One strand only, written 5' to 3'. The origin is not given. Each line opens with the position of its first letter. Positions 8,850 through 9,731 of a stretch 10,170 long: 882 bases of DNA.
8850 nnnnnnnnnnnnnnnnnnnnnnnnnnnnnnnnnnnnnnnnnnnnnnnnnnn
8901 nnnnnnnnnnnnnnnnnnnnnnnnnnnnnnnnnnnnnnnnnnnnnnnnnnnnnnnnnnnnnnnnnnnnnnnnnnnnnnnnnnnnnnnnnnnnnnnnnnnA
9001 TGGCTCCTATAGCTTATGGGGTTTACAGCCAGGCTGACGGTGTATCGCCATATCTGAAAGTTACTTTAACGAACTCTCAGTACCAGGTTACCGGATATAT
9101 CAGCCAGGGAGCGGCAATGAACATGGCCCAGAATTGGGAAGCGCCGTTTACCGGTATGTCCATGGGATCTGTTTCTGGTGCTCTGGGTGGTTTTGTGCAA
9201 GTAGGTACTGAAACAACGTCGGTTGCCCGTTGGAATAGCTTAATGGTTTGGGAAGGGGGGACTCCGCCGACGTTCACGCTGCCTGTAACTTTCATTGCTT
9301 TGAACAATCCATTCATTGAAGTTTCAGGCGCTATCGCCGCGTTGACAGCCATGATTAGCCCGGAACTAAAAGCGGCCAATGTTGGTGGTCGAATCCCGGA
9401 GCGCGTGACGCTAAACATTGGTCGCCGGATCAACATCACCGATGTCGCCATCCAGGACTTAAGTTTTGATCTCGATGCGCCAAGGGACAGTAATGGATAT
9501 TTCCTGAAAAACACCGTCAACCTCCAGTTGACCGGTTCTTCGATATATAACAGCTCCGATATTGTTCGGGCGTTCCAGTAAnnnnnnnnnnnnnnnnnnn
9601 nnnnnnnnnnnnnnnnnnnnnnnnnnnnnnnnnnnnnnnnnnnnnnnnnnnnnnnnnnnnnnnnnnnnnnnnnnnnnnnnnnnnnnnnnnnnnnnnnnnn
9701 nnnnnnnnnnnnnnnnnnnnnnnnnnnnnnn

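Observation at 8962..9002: Hairpin-split ribosome-binding site for the 193-aa gene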

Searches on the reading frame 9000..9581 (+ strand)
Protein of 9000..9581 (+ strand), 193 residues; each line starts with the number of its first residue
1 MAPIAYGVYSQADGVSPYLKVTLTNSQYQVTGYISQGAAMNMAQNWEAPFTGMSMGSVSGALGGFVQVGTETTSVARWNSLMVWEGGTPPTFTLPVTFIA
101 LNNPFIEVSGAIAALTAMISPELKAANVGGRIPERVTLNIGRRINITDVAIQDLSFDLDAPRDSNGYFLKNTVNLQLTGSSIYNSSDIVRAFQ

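Call 7: search_protein_families(library=pfam, proteins=[window:9000-9581:+], max_evalue=0.01)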
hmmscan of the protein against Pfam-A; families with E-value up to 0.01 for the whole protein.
window:9000-9581:+ (193 aa): 0 families

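Call 8: search_protein_families(library=phrogs, proteins=[window:9000-9581:+], max_evalue=0.001)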
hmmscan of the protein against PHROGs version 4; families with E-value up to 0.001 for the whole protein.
window:9000-9581:+ (193 aa): 1 family
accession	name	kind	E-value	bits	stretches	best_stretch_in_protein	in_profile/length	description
phrog_1114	-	head and packaging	3.8e-80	269.5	1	2-193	24-227/229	PmgG-like head morphogenesis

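Call 9: find_homologous_proteins(query=window:9000-9581:+, max_evalue=0.001)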
Query window:9000-9581:+ (193 aa): 42 proteins with E <= 0.001 among 260 candidates.
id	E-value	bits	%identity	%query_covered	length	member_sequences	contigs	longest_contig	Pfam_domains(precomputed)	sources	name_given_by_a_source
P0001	2.3e-119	414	99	100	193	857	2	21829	-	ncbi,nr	ncbi:TPA: hypothetical protein ODO10_004458 [Escherichia coli]|nr:hypothetical protein [Escherichia 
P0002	7.4e-107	373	94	95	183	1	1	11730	-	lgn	-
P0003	1.5e-96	339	87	100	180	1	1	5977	-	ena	-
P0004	2.5e-94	332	79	100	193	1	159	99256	-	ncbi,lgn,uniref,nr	ncbi:hypothetical protein ABPE25_003412 [Salmonella enterica subsp. enterica serovar Newport]|uniref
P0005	6.9e-94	331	79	100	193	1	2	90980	-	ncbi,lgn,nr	ncbi:hypothetical protein J0R36_003592 [Salmonella enterica subsp. enterica serovar Adjame]|nr:hypot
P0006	7.3e-94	331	79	100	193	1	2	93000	-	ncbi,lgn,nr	ncbi:hypothetical protein YU39_10005 [Salmonella enterica subsp. enterica serovar Derby]|nr:hypothet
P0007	8.5e-94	330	79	100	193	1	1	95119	-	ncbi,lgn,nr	ncbi:hypothetical protein G0T21_003114 [Salmonella enterica subsp. enterica]|nr:hypothetical protein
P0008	9.9e-94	330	79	100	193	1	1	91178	-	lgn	-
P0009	1.6e-93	330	79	100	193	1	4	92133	-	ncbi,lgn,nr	ncbi:hypothetical protein RM843_004345 [Salmonella enterica]|nr:hypothetical protein [Salmonella ent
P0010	2.6e-92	326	77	100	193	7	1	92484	-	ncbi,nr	ncbi:hypothetical protein QPG32_004086 [Salmonella enterica]|nr:hypothetical protein [Salmonella ent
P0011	1.6e-91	323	78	97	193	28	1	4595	-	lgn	-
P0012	7.0e-91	321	78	97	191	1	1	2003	-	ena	-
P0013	7.1e-91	321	78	97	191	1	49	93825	-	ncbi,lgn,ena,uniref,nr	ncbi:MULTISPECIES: hypothetical protein [Enterobacteriaceae]|uniref:hypothetical protein n=1 Tax=Ent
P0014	1.0e-90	320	78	97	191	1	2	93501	-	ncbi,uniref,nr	ncbi:hypothetical protein LPQ20_20505 [Klebsiella pneumoniae]|uniref:hypothetical protein n=1 Tax=En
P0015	1.5e-90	320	76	100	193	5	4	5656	-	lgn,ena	-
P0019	1.5e-86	307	75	97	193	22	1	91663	-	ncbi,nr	ncbi:TPA: hypothetical protein N3A43_004150 [Salmonella enterica subsp. salamae serovar 21:z10:[z6]]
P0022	3.2e-82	293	69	100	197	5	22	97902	-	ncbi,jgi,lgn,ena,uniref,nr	ncbi:hypothetical protein ACEZ6Q_004451 [Salmonella enterica]|jgi:hypothetical protein|uniref:hypoth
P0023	1.5e-81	291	71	97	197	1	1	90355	-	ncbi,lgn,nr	ncbi:TPA: hypothetical protein MC769_003234 [Klebsiella aerogenes]|nr:hypothetical protein [Klebsiel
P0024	2.6e-79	283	68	97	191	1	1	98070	-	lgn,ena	-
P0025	4.1e-78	279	69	97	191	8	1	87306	-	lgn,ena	-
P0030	3.7e-55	205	56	95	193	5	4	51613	-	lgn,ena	-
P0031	1.5e-54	203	53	99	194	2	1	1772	-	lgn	-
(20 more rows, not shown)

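Call 11: find_related_loci(query=A1, collection=genome_contigs, flank=2500)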
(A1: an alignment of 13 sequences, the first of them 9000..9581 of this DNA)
Query A1 (193 aa) in genome_contigs; peptide patterns used: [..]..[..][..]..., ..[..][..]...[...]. (x = any residue, [..] = any of these).
44 stretches matched a pattern; 6 encode a relative of the query (tblastn E <= 1e-3); 6 distinct loci.
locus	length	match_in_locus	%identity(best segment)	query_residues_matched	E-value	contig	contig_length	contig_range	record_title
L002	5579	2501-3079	92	1-193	1e-119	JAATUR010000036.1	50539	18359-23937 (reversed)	Escherichia coli strain SCPM-O-B-8794 36length=50539, whole genome shotgun sequence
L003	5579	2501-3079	92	1-193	1e-119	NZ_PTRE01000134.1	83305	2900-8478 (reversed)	Escherichia sp. MOD1-EC7003 MOD1-EC7003_134_length_83305_cov_41, whole genome shotgun sequence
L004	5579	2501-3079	91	1-193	5e-119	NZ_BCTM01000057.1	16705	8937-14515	Kluyvera cryocrescens NBRC 102467, whole genome shotgun sequence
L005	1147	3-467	97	39-193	4e-109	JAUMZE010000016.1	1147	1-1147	MAG: Aerococcus sp. isolate S17M_St_002 NODE_13858_length_1147_cov_9.845238, whole genome shotgun sequence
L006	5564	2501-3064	68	6-193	3e-85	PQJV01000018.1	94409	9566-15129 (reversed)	Candidatus Pantoea alvi isolate PSNIH6 NODE_18, whole genome shotgun sequence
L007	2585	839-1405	52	5-192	2e-60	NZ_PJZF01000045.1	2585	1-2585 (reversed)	Chimaeribacter californicus strain 2015-Iso6 NODE_46_length_2585_cov_5.10097_ID_4672, whole genome shotgun sequence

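Call 12: find_related_loci(query=A1, collection=viral_contigs, flank=2500)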
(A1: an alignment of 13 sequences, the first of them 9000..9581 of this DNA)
Query A1 (193 aa) in viral_contigs; peptide patterns used: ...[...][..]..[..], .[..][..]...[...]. (x = any residue, [..] = any of these).
136 stretches matched a pattern; 108 encode a relative of the query (tblastn E <= 1e-3); the best 80 are kept; 80 distinct loci.
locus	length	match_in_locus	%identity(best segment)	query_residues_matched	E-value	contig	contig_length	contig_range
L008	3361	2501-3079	100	1-193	1e-129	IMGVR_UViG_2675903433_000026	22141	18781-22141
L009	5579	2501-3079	100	1-193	6e-128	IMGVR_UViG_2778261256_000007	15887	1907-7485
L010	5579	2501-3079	100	1-193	6e-128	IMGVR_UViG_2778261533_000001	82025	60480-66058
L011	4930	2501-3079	100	1-193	4e-128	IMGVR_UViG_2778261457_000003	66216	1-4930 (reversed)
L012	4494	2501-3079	100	1-193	2e-128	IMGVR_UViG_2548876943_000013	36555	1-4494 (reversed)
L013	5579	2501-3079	100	1-193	6e-128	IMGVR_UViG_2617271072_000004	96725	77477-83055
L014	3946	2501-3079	100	1-193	7e-129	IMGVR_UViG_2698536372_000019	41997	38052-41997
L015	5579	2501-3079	99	1-193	4e-127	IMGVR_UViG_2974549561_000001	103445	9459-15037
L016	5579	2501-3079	99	1-193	5e-127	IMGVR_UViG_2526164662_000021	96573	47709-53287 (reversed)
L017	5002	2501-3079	99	1-193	3e-127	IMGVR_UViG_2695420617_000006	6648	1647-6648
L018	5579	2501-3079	99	1-193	5e-127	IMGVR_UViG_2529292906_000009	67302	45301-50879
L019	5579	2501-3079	99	1-193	1e-126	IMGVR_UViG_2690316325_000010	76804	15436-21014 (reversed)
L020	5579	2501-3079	99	1-193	1e-126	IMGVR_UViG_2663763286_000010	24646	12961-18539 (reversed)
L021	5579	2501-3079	99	1-193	1e-126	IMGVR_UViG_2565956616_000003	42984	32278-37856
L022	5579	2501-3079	99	1-193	1e-126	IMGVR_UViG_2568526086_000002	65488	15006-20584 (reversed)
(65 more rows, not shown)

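Call 15: find_encoding_contigs(protein=P0004, flank=2500, max_places=2)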
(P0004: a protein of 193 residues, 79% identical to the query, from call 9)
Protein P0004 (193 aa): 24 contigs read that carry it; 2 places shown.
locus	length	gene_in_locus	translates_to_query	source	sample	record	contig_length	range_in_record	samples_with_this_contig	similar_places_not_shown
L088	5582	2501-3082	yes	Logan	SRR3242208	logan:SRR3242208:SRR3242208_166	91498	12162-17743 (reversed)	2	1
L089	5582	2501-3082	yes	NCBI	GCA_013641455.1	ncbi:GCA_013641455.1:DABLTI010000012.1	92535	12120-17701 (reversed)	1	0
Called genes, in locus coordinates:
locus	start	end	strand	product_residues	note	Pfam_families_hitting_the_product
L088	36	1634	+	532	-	-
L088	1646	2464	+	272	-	-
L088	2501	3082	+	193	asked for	-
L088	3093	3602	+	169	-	-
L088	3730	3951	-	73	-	-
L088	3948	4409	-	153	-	PF11663:Toxin_YhaV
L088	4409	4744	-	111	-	PF15937:PrlF_antitoxin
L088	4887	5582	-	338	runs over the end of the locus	PF03374:ANT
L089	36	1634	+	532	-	-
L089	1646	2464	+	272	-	-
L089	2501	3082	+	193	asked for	-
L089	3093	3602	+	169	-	-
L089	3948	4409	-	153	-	PF11663:Toxin_YhaV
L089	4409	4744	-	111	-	PF15937:PrlF_antitoxin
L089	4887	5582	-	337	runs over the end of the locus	PF03374:ANT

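Call 16: find_encoding_contigs(protein=P0013, flank=2500, max_places=2)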
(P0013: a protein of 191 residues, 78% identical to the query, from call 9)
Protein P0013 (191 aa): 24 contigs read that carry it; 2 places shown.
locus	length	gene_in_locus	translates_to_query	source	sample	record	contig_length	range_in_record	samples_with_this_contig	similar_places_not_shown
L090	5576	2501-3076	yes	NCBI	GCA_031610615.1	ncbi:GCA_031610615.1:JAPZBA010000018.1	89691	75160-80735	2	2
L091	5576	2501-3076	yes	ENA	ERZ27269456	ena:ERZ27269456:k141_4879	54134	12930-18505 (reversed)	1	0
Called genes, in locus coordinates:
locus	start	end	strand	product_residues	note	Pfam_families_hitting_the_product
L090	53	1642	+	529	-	-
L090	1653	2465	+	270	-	-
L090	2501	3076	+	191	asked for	-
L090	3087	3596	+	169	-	-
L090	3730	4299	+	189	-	-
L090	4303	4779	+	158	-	PF27224:YfjT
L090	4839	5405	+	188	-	-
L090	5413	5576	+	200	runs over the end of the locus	-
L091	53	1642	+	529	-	-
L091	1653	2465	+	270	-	-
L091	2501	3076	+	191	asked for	-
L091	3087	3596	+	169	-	-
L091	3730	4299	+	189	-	-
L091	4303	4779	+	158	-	PF27224:YfjT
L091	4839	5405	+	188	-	-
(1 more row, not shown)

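Call 17: find_encoding_contigs(protein=P0022, flank=2500, max_places=2)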
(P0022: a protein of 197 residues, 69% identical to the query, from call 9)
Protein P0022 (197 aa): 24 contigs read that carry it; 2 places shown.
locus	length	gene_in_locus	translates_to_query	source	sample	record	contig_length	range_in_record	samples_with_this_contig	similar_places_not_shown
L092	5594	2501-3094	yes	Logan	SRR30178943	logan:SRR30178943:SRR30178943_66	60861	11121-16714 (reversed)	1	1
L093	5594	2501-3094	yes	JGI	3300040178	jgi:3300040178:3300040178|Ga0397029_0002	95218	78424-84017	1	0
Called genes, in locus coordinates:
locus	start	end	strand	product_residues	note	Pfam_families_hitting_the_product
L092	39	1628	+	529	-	-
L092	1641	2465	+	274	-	-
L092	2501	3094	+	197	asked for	-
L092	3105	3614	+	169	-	-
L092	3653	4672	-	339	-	PF03374:ANT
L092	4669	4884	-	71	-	-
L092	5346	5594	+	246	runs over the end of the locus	-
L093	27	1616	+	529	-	-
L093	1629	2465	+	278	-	-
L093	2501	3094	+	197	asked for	-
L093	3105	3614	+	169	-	-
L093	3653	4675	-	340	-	PF03374:ANT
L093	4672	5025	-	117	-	PF10554:Phage_ASH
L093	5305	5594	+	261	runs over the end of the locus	-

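Call 19: find_encoding_contigs(protein=P0030, flank=2500, max_places=2)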
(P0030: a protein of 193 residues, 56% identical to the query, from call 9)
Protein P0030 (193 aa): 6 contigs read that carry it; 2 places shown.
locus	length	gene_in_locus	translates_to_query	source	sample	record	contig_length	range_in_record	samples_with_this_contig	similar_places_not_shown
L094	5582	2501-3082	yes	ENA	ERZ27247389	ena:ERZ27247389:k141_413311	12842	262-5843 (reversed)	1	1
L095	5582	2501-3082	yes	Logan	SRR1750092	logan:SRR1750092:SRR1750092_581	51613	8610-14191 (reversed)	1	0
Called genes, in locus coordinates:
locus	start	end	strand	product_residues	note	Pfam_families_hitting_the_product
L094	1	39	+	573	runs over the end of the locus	-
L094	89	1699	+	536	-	-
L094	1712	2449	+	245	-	-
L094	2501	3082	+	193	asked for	-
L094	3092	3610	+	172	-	-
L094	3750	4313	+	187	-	-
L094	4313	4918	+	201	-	-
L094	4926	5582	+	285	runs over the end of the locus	-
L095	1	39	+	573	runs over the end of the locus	-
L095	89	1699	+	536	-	-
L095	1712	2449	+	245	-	-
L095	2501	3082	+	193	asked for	-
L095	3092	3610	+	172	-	-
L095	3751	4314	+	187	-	-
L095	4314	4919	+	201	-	-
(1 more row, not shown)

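Call 20: find_encoding_contigs(protein=P0024, flank=2500, max_places=2)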
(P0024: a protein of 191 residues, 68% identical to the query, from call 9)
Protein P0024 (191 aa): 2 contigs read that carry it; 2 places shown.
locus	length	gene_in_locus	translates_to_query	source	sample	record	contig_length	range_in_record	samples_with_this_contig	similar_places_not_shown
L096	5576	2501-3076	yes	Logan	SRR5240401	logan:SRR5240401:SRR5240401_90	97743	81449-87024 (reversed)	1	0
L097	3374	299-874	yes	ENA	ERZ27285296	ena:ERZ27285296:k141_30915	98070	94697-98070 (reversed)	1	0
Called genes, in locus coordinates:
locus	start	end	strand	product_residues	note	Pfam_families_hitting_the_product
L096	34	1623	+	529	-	-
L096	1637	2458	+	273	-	-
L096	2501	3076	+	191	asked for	-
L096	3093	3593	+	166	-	-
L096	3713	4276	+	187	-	-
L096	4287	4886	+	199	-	-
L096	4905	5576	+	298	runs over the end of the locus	-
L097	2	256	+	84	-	?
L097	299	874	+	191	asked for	-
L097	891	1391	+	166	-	-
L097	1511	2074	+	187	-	-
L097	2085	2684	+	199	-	-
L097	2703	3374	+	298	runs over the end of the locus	-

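Call 21: find_encoding_contigs(protein=P0019, flank=2500, max_places=2)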
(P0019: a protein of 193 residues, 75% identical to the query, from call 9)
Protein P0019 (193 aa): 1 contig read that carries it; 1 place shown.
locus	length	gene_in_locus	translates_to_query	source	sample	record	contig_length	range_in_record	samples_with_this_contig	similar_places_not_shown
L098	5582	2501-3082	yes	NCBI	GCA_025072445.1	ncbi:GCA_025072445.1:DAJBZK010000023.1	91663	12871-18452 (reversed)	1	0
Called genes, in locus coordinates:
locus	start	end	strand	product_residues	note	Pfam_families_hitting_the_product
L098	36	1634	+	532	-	-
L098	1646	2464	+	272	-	-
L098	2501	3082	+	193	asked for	-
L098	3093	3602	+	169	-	-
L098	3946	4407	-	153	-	PF11663:Toxin_YhaV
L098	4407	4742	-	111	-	PF15937:PrlF_antitoxin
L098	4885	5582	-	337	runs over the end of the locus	PF03374:ANT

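Call 22: find_encoding_contigs(protein=P0010, flank=2500, max_places=2)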
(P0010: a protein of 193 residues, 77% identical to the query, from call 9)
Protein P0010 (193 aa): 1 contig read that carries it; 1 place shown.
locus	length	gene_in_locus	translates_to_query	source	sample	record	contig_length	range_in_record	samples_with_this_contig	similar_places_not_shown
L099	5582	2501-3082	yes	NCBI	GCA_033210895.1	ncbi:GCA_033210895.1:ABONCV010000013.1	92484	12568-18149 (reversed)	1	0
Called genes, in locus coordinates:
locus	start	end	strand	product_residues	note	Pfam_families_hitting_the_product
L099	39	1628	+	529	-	-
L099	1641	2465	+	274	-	-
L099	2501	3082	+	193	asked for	-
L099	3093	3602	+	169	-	-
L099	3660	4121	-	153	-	PF11663:Toxin_YhaV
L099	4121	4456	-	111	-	PF15937:PrlF_antitoxin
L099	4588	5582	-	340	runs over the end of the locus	PF03374:ANT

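Call 24: find_encoding_contigs(protein=P0031, flank=2500, max_places=2)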
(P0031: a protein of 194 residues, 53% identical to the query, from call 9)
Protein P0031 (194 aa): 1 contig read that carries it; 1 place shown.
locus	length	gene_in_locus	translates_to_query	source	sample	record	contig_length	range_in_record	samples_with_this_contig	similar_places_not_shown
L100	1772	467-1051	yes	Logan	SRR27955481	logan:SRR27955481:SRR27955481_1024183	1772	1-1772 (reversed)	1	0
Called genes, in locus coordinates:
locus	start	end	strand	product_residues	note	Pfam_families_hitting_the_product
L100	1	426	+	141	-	?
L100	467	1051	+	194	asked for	-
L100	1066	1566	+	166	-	-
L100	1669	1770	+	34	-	?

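Call 25: find_encoding_contigs(protein=P0023, flank=2500, max_places=2)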
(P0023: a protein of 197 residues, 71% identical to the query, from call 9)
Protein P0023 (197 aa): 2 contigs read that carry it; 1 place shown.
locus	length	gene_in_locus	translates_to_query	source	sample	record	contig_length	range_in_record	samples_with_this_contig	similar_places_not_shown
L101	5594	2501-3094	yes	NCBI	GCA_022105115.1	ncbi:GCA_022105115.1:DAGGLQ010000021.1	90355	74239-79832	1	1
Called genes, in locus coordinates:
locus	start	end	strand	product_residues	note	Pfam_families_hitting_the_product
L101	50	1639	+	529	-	-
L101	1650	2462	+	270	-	-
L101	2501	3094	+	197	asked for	-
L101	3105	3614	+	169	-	-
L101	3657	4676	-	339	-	PF03374:ANT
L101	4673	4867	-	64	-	-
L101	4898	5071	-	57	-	PF10554:Phage_ASH (weak)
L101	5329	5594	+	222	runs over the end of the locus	-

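Call 26: find_encoding_contigs(protein=P0025, flank=2500, max_places=2)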
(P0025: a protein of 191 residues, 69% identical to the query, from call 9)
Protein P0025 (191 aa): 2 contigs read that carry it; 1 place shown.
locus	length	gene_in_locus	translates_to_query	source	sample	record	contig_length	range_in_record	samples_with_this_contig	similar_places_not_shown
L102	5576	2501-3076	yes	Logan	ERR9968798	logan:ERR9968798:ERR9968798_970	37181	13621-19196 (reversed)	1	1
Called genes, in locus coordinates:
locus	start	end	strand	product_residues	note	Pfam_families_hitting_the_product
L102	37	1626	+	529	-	-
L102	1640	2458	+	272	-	-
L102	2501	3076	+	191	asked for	-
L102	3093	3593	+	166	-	-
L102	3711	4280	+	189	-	-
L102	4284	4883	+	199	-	-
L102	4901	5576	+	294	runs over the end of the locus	-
